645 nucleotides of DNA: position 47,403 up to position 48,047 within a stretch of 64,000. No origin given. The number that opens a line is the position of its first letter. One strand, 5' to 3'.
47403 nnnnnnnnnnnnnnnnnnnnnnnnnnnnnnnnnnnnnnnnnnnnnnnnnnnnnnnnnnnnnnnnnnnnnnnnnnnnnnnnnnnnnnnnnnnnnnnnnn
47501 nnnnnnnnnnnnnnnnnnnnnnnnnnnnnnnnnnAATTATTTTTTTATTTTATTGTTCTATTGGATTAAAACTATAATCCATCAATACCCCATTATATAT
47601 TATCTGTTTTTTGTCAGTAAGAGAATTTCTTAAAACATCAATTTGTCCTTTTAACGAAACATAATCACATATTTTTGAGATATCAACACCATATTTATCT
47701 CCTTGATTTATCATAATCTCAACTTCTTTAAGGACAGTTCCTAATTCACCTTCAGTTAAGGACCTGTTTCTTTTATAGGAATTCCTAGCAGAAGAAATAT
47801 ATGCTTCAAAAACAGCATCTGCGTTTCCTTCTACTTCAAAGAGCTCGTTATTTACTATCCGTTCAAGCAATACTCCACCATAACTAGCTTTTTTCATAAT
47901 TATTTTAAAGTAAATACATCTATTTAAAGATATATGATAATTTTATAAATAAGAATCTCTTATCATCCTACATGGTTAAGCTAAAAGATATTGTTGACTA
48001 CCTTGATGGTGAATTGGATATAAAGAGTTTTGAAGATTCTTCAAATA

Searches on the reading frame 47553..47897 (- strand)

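Call 12: search_protein_families(library=pfam, proteins=[window:47553-47897:-], max_evalue=0.01)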
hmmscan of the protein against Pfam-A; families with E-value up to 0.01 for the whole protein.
window:47553-47897:- (115 aa): 1 family
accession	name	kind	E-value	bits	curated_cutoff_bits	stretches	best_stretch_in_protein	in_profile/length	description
PF02514.21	CobN-Mg_chel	-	0.0013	17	24.5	1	26-101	896-973/1090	CobN/Magnesium Chelatase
